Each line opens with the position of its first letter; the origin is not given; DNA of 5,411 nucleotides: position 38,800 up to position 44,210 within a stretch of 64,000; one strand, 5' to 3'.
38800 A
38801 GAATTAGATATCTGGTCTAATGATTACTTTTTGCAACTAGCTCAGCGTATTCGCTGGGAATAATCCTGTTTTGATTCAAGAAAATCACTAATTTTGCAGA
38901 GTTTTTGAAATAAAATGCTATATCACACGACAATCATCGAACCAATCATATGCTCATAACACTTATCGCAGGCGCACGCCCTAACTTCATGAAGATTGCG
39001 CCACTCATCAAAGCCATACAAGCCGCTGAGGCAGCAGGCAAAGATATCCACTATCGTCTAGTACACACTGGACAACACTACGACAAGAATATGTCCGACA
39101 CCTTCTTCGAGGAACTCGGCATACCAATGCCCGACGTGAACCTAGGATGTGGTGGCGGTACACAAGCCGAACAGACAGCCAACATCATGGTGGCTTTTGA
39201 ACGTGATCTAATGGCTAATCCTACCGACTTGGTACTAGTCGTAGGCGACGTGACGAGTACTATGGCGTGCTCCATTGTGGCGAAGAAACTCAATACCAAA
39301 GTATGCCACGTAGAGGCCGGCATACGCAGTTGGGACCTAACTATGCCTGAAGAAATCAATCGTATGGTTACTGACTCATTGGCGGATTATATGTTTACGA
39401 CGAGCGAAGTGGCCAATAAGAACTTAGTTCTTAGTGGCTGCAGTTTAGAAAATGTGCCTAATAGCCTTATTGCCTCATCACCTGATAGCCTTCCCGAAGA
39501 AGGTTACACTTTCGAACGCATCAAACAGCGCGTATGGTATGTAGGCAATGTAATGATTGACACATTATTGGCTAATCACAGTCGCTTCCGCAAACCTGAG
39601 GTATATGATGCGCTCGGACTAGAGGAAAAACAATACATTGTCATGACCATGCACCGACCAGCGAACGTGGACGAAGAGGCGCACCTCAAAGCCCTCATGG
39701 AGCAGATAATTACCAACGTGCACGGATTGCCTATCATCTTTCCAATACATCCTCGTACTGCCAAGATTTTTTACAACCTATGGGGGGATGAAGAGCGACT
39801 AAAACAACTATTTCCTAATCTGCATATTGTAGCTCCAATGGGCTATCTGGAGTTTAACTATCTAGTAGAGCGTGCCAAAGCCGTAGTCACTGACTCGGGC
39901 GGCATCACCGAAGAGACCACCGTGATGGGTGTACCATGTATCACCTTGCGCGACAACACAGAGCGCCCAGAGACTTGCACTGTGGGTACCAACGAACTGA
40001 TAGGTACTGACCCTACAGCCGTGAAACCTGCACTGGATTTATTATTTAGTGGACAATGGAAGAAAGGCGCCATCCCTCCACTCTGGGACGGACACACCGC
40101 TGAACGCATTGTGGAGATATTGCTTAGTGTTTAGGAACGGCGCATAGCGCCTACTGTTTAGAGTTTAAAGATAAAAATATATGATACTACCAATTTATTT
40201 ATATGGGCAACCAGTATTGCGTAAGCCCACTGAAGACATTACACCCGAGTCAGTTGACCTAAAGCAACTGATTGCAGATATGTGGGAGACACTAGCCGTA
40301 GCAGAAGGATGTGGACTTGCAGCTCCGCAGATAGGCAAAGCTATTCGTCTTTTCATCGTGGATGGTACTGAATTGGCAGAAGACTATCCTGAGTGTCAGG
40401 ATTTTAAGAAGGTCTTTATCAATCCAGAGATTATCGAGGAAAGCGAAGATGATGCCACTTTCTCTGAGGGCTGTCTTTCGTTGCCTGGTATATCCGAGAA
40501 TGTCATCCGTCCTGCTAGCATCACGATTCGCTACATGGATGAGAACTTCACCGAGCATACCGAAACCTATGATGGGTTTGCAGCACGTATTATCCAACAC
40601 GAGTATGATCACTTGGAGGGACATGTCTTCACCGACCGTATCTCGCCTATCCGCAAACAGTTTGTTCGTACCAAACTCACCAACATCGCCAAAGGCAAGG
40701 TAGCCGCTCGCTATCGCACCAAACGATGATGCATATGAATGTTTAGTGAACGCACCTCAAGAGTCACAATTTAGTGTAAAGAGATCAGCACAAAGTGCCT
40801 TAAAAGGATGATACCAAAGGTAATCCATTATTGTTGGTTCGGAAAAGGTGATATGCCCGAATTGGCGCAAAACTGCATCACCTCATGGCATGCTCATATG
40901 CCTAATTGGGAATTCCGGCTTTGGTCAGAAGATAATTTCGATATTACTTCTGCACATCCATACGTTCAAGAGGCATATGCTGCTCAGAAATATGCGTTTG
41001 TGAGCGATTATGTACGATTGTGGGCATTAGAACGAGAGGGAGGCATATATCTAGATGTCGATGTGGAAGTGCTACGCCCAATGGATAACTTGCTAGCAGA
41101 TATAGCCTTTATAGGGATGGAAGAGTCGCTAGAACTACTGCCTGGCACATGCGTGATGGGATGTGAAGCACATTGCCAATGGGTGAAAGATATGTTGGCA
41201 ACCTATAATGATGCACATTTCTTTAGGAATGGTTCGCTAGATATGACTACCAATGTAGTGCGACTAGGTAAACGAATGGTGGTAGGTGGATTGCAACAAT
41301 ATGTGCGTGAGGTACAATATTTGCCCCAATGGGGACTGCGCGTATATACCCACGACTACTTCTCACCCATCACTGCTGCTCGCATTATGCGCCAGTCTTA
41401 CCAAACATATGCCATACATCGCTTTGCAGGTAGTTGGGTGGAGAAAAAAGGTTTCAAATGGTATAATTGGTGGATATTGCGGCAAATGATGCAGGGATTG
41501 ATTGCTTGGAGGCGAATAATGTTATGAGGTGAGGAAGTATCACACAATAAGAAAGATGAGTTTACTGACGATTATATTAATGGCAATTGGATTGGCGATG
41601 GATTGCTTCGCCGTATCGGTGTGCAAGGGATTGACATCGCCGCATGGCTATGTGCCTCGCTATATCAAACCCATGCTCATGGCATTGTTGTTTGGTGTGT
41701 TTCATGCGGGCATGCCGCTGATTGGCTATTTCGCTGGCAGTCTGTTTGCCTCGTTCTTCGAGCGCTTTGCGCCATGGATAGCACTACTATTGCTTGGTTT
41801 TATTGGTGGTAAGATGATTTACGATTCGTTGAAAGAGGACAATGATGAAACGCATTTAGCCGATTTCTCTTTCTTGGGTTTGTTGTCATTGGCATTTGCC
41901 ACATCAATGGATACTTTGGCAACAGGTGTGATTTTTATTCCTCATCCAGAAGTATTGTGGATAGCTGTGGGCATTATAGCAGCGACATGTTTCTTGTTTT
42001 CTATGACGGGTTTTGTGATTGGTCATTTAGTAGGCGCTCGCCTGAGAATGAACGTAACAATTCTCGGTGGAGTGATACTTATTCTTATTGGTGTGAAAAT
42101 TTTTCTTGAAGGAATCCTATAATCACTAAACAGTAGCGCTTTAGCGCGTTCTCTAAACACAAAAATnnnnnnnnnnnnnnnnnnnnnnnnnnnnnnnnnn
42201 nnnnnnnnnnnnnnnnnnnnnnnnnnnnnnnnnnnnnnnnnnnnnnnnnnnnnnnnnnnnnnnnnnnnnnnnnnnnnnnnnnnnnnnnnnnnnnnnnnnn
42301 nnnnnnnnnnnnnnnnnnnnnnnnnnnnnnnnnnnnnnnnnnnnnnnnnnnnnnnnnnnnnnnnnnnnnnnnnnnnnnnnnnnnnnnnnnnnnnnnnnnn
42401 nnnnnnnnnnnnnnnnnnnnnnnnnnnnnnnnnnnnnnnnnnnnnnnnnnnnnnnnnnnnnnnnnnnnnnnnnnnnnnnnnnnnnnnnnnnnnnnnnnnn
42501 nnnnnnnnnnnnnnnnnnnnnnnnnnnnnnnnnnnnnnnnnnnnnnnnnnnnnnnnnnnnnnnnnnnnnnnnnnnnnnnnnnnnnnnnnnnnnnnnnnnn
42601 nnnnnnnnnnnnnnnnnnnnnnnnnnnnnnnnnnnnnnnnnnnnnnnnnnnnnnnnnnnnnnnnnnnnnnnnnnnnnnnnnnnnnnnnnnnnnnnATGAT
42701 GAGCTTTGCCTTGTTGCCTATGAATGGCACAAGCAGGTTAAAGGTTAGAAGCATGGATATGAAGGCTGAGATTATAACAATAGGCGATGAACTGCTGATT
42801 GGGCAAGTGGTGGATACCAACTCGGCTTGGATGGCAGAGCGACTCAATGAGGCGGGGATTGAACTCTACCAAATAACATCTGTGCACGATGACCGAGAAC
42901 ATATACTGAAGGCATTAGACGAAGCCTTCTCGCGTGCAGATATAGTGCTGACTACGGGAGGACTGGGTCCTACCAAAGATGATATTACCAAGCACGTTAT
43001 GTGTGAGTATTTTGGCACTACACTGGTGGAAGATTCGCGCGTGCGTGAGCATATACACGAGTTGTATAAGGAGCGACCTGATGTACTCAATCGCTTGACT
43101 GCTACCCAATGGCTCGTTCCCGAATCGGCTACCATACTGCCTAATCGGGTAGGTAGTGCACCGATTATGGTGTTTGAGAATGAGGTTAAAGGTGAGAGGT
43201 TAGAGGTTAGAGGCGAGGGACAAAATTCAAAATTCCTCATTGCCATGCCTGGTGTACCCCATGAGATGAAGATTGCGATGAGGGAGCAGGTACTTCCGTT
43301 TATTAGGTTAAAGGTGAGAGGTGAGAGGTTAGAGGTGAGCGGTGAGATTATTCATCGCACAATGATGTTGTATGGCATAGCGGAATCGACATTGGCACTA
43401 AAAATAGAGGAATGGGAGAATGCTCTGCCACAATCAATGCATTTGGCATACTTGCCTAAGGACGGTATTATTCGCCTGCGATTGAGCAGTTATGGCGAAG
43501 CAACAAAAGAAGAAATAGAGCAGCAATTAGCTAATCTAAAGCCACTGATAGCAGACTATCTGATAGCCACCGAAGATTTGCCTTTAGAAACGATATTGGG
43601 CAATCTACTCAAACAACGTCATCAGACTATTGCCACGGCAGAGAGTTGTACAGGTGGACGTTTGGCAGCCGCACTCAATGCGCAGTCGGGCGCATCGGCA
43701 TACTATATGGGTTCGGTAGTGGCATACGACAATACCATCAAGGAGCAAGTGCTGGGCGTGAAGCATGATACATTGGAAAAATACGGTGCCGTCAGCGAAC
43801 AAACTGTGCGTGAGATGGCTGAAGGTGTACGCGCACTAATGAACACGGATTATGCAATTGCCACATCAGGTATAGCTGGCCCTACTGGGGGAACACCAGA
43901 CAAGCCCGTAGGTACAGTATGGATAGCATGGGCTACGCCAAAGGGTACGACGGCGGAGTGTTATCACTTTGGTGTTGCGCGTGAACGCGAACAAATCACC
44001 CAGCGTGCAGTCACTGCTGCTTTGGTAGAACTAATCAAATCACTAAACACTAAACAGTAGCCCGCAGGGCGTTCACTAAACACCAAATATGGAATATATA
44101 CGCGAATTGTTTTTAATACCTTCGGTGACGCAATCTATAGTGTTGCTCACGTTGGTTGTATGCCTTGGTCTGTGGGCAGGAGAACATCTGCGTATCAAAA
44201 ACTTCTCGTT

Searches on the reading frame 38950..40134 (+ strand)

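Call 82: search_protein_families(library=pfam, proteins=[window:38950-40134:+], max_evalue=0.00001)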
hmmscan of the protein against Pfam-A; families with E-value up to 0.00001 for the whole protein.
window:38950-40134:+ (394 aa): 1 family
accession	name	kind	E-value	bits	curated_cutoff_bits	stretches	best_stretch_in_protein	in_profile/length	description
PF02350.25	Epimerase_2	-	3.9e-93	312.5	30.6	1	31-391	7-346/347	UDP-N-acetylglucosamine 2-epimerase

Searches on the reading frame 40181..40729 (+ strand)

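Call 82: search_protein_families(library=pfam, proteins=[window:40181-40729:+], max_evalue=0.00001)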
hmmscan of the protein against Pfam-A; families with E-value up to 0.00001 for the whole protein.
window:40181-40729:+ (182 aa): 1 family
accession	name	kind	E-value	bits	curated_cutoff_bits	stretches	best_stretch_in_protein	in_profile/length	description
PF01327.26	Pep_deformylase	-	1.4e-50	171.3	22.8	1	3-159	2-155/156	Polypeptide deformylase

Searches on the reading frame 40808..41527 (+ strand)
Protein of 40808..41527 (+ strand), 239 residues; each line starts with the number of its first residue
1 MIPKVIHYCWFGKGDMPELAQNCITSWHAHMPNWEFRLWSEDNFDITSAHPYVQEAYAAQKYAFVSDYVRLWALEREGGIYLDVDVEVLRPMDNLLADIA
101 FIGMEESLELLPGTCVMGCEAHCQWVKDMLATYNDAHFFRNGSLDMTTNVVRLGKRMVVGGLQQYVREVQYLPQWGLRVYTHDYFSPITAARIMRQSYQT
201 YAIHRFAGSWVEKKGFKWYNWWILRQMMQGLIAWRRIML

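Call 82: search_protein_families(library=pfam, proteins=[window:40808-41527:+], max_evalue=0.00001)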
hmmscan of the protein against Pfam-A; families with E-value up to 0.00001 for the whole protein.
window:40808-41527:+ (239 aa): 3 families
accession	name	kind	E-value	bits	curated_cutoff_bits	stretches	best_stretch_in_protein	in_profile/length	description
PF04488.21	Gly_transf_sug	-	1.8e-15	57.8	23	1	17-98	1-89/93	Glycosyltransferase sugar-binding region containing DXD motif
PF05704.18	Caps_synth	-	5.1e-10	39.6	24.5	1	4-102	48-150/278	Capsular polysaccharide synthesis protein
PF12919.13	TcdA_TcdB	-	2.1e-08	34.2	23.6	0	50-86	158-194/382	TcdA/TcdB catalytic glycosyltransferase domain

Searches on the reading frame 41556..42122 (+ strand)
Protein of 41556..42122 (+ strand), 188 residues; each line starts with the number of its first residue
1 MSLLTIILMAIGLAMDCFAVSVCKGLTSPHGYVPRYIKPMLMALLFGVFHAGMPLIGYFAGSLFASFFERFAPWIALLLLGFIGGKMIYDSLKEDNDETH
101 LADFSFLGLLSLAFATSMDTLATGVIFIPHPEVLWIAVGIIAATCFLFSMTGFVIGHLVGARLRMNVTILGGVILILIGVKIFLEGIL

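Call 83: search_protein_families(library=pfam, proteins=[window:41556-42122:+], max_evalue=0.00001)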
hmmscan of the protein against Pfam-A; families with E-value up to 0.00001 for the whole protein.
window:41556-42122:+ (188 aa): 1 family
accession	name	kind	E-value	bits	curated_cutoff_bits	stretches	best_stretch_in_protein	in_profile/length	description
PF02659.21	Mntp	-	2.6e-39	134.9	24.4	1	40-183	8-152/152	Putative manganese efflux pump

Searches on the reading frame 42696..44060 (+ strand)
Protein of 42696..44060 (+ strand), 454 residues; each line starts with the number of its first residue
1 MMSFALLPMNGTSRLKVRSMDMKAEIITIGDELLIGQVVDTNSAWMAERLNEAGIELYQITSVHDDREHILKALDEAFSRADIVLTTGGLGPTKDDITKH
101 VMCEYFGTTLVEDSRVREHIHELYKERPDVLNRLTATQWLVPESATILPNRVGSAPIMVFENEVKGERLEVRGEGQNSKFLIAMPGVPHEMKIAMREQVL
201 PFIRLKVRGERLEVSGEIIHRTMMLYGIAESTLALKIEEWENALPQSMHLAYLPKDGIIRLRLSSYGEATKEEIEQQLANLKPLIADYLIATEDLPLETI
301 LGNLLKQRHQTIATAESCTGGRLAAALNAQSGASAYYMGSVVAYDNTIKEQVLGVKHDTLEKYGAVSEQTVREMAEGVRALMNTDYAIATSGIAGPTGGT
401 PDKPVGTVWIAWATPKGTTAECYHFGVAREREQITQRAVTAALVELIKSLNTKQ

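Call 83: search_protein_families(library=pfam, proteins=[window:42696-44060:+], max_evalue=0.00001)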
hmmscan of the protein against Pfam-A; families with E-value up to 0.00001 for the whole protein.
window:42696-44060:+ (454 aa): 3 families
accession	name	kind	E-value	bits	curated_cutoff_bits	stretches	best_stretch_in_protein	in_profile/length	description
PF02464.23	CinA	-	4.3e-58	195.8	23.5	1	297-449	4-154/155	Competence-damaged protein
PF00994.29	MoCF_biosynth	-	1.1e-36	126.1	26.6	1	25-204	1-143/144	Probable molybdopterin binding domain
PF18146.6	CinA_KH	-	1.5e-08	35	27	1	220-282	1-60/73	Damage-inducible protein CinA KH domain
